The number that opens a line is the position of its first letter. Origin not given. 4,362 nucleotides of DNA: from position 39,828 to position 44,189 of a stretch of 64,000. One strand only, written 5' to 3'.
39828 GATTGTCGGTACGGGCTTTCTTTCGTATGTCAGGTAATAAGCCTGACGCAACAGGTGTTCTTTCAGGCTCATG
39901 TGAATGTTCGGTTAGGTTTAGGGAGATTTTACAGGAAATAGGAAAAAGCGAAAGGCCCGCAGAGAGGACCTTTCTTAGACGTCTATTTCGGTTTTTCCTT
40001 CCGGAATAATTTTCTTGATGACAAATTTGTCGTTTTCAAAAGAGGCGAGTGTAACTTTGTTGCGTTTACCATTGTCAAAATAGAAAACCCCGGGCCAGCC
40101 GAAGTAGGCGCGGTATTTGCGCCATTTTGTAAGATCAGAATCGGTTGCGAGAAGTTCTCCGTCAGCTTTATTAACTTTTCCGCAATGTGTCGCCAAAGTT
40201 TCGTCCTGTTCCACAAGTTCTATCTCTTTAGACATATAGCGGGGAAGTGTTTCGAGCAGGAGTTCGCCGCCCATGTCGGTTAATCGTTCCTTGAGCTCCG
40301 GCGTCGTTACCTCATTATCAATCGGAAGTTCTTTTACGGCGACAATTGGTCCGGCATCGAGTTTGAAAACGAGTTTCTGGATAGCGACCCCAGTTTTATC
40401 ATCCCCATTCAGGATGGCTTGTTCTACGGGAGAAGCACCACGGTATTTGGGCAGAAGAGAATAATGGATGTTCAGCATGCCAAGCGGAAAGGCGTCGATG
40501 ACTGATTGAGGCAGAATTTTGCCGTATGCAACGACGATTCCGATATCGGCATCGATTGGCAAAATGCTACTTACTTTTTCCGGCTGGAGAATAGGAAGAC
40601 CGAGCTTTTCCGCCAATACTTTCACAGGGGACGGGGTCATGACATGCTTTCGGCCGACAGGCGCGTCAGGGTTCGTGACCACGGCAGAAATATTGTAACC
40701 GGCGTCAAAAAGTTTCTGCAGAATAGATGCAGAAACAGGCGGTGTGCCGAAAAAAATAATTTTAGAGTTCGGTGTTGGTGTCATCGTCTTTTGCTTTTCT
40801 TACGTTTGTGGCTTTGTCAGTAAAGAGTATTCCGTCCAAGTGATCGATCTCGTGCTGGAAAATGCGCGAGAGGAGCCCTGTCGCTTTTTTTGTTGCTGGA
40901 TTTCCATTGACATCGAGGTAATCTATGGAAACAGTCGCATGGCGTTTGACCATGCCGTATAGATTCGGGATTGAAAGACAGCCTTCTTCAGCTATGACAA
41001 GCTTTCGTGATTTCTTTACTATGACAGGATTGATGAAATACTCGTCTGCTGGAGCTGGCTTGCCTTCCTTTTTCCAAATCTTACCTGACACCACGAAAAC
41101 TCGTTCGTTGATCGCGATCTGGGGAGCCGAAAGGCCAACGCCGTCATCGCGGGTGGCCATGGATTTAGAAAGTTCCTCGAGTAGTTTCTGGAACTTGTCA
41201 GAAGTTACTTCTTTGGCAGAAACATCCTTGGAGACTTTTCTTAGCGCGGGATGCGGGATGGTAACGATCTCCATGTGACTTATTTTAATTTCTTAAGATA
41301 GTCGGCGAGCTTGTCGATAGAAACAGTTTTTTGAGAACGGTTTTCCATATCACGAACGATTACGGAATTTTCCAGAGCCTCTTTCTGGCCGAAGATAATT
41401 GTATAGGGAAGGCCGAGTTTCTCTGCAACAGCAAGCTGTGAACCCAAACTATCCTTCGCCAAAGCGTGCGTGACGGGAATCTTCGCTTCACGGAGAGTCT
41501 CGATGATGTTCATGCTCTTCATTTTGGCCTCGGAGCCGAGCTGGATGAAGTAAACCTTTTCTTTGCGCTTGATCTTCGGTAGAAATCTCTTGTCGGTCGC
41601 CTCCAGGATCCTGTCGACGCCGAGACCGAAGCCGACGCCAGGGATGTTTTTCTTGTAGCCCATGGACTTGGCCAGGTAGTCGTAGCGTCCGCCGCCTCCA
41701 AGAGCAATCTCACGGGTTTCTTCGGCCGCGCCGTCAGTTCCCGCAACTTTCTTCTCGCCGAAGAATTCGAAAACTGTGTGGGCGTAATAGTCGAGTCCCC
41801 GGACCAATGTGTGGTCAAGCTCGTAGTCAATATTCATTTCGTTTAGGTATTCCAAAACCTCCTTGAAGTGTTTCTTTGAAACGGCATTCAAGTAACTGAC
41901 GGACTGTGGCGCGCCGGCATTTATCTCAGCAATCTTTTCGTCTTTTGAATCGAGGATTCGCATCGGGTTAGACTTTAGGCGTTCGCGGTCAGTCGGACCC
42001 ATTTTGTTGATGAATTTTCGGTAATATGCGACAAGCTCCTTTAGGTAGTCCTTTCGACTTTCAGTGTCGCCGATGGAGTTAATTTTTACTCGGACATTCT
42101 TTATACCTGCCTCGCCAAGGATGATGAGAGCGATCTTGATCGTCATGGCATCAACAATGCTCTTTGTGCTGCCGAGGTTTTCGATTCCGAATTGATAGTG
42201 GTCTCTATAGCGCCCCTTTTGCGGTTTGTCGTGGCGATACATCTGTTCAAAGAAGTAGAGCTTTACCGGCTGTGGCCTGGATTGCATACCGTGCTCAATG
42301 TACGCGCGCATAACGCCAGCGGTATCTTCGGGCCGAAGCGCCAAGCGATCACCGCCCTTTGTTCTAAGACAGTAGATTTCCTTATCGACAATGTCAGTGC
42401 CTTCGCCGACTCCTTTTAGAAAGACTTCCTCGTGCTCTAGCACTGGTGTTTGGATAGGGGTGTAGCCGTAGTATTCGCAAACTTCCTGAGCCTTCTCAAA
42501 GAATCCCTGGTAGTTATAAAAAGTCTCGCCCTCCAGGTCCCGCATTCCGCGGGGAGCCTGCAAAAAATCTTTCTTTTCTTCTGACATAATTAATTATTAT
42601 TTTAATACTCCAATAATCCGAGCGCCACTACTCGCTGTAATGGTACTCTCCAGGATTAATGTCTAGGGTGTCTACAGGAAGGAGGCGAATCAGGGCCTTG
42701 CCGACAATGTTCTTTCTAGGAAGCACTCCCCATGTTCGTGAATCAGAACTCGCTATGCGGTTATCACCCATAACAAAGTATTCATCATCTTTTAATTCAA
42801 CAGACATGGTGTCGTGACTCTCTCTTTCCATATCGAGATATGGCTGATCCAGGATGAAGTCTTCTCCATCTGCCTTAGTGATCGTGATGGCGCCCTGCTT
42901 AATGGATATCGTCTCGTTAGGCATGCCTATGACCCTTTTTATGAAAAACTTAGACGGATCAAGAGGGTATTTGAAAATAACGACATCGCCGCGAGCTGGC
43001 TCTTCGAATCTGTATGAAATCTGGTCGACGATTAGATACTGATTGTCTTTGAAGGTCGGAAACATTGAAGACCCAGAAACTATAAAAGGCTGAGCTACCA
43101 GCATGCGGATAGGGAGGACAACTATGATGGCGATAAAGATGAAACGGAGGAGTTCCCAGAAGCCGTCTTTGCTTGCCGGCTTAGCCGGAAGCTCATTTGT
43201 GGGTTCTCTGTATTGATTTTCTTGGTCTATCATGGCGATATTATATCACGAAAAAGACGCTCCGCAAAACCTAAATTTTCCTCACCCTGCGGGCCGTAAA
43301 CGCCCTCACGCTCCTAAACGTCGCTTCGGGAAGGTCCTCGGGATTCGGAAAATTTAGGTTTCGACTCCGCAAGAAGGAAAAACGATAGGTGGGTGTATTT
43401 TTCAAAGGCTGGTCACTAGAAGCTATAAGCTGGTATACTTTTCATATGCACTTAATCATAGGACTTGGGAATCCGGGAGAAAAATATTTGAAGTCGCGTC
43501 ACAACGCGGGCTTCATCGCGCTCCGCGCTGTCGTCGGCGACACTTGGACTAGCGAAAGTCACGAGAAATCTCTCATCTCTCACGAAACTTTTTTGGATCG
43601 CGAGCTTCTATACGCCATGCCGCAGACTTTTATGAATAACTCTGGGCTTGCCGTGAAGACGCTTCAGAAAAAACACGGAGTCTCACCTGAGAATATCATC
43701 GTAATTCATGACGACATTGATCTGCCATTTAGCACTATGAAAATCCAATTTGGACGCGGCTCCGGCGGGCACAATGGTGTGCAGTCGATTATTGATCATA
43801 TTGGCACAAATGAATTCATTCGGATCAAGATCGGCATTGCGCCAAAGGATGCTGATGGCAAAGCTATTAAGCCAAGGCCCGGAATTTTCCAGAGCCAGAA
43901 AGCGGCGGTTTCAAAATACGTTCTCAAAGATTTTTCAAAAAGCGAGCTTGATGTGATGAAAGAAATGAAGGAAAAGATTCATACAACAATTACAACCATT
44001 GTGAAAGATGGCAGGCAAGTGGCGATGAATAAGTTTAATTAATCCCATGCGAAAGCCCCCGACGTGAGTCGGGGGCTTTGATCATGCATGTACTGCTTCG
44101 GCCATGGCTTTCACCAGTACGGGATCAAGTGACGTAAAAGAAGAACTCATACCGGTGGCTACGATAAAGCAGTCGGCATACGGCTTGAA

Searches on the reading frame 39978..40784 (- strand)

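Call 76: search_protein_families(library=pfam, proteins=[window:39978-40784:-], max_evalue=0.00001)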
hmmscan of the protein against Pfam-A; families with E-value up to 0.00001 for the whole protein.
window:39978-40784:- (269 aa): 1 family
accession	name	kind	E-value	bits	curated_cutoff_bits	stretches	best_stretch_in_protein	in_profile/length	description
PF00551.24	Formyl_trans_N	-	7.5e-37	127.3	26.1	1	8-179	2-180/181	Formyl transferase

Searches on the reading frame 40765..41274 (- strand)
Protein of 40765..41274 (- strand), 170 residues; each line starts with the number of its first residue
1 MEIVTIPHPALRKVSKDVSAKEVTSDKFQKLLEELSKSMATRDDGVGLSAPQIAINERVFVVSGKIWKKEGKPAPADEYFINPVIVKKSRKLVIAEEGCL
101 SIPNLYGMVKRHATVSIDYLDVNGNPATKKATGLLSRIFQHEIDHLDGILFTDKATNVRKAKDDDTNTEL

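Call 76: search_protein_families(library=pfam, proteins=[window:40765-41274:-], max_evalue=0.00001)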
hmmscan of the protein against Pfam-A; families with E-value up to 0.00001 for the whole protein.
window:40765-41274:- (170 aa): 1 family
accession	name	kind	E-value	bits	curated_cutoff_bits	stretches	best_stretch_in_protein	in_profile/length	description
PF01327.26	Pep_deformylase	-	1e-47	162.1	22.8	1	2-159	3-154/156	Polypeptide deformylase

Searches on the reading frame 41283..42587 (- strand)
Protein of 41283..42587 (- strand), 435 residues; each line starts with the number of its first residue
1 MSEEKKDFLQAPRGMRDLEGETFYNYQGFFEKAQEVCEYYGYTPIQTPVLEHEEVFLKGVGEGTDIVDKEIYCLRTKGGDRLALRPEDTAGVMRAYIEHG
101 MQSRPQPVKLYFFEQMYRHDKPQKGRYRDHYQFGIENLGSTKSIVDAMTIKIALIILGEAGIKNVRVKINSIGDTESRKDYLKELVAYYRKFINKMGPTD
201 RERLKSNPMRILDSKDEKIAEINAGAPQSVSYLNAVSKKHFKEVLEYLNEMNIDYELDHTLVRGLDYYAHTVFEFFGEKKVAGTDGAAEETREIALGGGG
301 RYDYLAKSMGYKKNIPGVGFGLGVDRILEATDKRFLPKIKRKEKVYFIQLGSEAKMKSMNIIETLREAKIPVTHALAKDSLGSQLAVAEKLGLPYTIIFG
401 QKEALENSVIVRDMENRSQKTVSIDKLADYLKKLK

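Call 76: search_protein_families(library=pfam, proteins=[window:41283-42587:-], max_evalue=0.00001)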
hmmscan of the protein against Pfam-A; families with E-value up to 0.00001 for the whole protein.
window:41283-42587:- (435 aa): 3 families
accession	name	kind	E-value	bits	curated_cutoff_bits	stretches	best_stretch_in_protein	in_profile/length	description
PF13393.11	tRNA-synt_His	-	1.7e-33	116.6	25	1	14-327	1-308/308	Histidyl-tRNA synthetase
PF03129.25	HGTP_anticodon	-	1.5e-15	57.5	21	1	344-433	1-93/94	Anticodon binding domain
PF00587.30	tRNA-synt_2b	-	5.2e-09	36.9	29.3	1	74-278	3-123/179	tRNA synthetase class II core domain (G, H, P, S and T)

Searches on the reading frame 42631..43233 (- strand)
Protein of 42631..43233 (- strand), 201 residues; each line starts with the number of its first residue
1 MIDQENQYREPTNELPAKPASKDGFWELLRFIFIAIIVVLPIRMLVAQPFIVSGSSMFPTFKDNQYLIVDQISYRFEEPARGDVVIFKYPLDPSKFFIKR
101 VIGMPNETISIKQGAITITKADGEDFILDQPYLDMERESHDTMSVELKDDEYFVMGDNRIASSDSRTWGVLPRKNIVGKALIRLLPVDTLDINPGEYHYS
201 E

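Call 76: search_protein_families(library=pfam, proteins=[window:42631-43233:-], max_evalue=0.00001)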
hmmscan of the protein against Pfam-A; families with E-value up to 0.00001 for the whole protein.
window:42631-43233:- (201 aa): 1 family
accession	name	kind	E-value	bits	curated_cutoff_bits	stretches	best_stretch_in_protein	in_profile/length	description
PF10502.14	Peptidase_S26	-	2.5e-44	151.7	22.9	1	26-183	2-166/168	Signal peptidase, peptidase S26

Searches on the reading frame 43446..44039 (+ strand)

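Call 76: search_protein_families(library=pfam, proteins=[window:43446-44039:+], max_evalue=0.00001)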
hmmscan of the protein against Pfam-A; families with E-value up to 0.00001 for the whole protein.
window:43446-44039:+ (198 aa): 1 family
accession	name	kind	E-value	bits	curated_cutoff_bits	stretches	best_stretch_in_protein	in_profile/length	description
PF01195.25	Pept_tRNA_hydro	-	6.9e-52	176.4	27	1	3-198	1-183/183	Peptidyl-tRNA hydrolase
